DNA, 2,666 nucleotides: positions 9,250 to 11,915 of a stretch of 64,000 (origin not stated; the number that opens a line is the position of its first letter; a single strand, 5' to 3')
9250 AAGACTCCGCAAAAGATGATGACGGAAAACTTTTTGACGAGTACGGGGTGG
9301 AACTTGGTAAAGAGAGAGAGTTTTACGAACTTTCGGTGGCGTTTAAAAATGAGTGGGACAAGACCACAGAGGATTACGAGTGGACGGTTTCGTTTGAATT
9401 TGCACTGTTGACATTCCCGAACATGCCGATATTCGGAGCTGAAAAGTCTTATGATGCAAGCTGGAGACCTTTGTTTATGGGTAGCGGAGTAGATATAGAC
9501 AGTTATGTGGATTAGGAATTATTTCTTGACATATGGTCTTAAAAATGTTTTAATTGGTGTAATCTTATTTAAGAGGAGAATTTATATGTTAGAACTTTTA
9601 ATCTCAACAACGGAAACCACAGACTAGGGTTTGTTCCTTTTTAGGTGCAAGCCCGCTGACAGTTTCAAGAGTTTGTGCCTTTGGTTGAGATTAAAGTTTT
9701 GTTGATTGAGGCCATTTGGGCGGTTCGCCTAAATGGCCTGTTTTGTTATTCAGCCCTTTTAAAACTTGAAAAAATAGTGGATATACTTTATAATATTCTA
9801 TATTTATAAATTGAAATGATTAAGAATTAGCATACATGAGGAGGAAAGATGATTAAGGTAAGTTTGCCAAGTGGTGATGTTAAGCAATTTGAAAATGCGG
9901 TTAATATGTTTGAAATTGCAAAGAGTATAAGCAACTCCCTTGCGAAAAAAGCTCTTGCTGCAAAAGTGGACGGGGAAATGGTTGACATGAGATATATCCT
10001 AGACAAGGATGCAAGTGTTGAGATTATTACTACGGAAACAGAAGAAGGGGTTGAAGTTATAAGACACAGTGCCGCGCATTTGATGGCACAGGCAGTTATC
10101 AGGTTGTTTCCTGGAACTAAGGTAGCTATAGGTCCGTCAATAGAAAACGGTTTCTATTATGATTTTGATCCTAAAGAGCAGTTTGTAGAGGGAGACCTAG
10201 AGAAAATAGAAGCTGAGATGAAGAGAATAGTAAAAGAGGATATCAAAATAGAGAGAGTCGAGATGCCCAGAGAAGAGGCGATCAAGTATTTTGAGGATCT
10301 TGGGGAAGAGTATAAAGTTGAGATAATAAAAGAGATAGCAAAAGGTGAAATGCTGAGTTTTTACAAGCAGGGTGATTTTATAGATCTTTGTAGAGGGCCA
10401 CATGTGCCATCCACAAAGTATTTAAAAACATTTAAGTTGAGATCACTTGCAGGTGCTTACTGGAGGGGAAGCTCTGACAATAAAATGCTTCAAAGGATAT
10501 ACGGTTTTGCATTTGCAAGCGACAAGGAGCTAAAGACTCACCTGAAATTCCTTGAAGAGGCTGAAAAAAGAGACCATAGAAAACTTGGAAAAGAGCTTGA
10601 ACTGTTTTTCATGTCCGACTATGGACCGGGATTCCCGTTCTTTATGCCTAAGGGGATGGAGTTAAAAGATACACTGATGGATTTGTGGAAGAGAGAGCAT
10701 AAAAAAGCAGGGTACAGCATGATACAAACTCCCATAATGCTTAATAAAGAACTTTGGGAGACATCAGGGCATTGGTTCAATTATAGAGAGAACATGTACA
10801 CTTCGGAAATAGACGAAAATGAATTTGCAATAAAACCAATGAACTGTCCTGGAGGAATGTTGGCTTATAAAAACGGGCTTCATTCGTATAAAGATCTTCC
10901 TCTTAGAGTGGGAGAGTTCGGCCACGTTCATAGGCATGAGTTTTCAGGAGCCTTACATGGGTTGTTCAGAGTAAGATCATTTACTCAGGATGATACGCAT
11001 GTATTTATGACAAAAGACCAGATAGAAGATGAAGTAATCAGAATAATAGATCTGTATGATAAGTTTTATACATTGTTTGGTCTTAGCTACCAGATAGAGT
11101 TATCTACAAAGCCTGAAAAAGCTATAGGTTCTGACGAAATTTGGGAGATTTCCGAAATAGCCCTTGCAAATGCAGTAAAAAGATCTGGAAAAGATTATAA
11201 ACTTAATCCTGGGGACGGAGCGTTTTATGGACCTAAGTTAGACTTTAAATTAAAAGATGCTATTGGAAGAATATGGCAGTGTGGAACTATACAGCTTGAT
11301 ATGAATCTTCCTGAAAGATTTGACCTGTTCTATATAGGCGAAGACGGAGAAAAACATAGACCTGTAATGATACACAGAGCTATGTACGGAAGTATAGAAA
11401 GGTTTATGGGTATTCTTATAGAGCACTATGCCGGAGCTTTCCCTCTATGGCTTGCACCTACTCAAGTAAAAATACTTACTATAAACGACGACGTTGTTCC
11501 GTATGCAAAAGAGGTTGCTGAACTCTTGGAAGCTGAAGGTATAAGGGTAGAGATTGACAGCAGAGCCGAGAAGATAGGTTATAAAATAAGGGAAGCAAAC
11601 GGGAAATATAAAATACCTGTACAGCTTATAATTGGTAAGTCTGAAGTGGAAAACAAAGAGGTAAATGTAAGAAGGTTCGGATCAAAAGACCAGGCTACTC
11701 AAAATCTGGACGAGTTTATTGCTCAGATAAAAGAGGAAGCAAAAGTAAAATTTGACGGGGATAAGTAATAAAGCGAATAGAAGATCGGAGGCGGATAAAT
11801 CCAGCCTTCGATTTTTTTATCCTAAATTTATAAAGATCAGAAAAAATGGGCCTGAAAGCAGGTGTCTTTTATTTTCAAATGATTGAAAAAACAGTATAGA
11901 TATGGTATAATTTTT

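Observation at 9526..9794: Thr-codon-rich 13-aa mini-ORF, long-range helix and strong terminator upstream of thrS: leader-peptide attenuator or independent sRNA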

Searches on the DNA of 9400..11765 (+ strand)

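Call 4: search_rna_families(source=window, start=9400, end=9900, threshold=evalue, max_evalue=10, show_alignments=3)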
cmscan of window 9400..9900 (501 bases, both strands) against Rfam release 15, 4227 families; matches with E-value up to 10: 1.
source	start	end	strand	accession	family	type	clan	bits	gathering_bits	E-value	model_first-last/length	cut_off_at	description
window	9670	9751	+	RF02425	SpF01_sRNA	Gene; sRNA;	-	21.4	55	1.9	1-80/80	no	Streptococcus sRNA SpF01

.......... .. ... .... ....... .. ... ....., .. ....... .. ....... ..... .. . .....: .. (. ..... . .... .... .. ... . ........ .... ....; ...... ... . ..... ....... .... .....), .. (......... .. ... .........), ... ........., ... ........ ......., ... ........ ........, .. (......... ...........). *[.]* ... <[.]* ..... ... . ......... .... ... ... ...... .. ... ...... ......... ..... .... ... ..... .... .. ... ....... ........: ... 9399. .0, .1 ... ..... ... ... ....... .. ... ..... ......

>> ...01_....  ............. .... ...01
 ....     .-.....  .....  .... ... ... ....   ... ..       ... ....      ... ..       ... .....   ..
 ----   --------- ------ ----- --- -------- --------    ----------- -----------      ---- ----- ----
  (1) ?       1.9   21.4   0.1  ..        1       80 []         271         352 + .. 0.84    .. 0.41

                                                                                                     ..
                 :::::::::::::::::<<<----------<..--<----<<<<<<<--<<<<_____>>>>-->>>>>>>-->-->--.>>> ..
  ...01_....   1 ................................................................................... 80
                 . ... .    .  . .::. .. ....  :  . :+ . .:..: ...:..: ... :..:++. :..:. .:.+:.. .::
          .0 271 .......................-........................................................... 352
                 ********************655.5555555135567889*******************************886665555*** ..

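Call 66: search_rna_families(sources=[L001, L002, L003, L004, L005, L006, L007, L008, L009, L010, L011, L012, L013, L082, L083, L090, L107, L091, L092, L094], threshold=gathering)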
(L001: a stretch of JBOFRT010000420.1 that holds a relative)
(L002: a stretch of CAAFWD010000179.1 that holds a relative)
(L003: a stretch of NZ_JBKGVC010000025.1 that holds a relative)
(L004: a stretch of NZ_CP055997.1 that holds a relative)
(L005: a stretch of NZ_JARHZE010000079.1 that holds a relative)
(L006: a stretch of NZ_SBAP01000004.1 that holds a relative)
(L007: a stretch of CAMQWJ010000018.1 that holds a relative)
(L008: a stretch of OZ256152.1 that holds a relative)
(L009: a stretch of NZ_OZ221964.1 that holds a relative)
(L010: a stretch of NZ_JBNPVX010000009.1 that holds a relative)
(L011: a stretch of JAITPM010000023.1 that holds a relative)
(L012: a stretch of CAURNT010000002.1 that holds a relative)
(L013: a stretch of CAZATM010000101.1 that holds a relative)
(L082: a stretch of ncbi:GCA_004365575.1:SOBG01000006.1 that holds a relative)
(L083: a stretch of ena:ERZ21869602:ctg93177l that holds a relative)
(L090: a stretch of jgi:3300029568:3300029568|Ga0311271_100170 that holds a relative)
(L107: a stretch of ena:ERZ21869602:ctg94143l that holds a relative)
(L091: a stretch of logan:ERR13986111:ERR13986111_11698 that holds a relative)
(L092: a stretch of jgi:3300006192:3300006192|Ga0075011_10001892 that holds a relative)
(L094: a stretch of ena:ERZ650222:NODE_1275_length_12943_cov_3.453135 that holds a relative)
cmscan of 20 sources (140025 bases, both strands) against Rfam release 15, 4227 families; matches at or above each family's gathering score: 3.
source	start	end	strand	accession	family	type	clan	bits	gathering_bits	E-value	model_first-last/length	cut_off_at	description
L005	3406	3752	+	RF00023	tmRNA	Gene;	CL00001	170.5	47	2.7e-67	1-374/374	no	transfer-messenger RNA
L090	7019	7108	+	RF00005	tRNA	Gene; tRNA;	CL00001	56.2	29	4.3e-09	1-71/71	no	tRNA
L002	2397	2441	+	RF00522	PreQ1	Cis-reg; riboswitch;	-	40.9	39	0.00016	1-45/45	no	PreQ1 (pre queuosine) riboswitch aptamer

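Call 67: search_rna_families(sources=[L014, L015, L017, L018, L021, L023, L024, L025, L026, L028, L029, L033, L039, L046, L047, L054, L058, L075], threshold=gathering)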
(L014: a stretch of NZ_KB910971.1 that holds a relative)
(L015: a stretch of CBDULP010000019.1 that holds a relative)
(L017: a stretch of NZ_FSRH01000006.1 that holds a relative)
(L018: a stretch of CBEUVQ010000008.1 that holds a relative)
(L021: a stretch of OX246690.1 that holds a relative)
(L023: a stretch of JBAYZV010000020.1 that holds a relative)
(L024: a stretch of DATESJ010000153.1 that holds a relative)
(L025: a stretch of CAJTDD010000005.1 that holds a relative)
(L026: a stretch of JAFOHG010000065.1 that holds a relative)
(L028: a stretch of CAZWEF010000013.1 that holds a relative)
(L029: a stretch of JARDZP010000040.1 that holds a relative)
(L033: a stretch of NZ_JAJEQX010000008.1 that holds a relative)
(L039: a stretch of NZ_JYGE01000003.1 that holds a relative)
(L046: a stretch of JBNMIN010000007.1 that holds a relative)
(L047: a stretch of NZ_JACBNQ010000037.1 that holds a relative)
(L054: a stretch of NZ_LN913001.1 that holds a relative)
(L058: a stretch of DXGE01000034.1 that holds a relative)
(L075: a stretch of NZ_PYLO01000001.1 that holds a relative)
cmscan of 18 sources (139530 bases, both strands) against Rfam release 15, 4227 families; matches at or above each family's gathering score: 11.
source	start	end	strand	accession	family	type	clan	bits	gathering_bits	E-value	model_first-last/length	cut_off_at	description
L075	2067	2407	-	RF00023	tmRNA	Gene;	CL00001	135.7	47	1.4e-52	1-374/374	no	transfer-messenger RNA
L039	2730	2942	+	RF00230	T-box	Cis-reg; leader;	-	111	93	2.4e-23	1-219/219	no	T-box leader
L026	2662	2892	+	RF00230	T-box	Cis-reg; leader;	-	110.1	93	4.1e-23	1-219/219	no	T-box leader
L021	2699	2937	+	RF00230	T-box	Cis-reg; leader;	-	101.5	93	6.9e-21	1-219/219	no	T-box leader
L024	2760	2955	+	RF00230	T-box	Cis-reg; leader;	-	100.3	93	1.4e-20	1-219/219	no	T-box leader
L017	2685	2918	+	RF00230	T-box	Cis-reg; leader;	-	100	93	1.7e-20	1-219/219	no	T-box leader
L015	2676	2908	+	RF00230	T-box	Cis-reg; leader;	-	99.9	93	1.7e-20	1-219/219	no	T-box leader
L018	2648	2884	+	RF00230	T-box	Cis-reg; leader;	-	99.4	93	2.3e-20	1-219/219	no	T-box leader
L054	1757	1964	+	RF00230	T-box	Cis-reg; leader;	-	97.5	93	7.3e-20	1-219/219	no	T-box leader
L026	5280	5381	+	RF00167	Purine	Cis-reg; riboswitch;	CL00123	82.5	37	5.6e-13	1-102/102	no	Purine riboswitch aptamer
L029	5144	5271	+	RF00558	L20_leader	Cis-reg; leader;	-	73.7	58.7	1.8e-12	1-127/127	no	Ribosomal protein L20 leader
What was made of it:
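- On T-box leader (RF00230): The same search finds T-boxes before thrS in Firmicute loci (call 67).
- Closest known: T-box leader upstream of thrS in Firmicutes. Same: Found in 8 of 18 Firmicute thrS loci (call 67).
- The same gene carries a T-box in Firmicutes, detected in 8 of 18 loci (call 67), so thrS is a usual target of tRNA-charging control. thrS is controlled this way in E. coli and in Firmicutes (established knowledge; T-boxes were detected in call 67).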
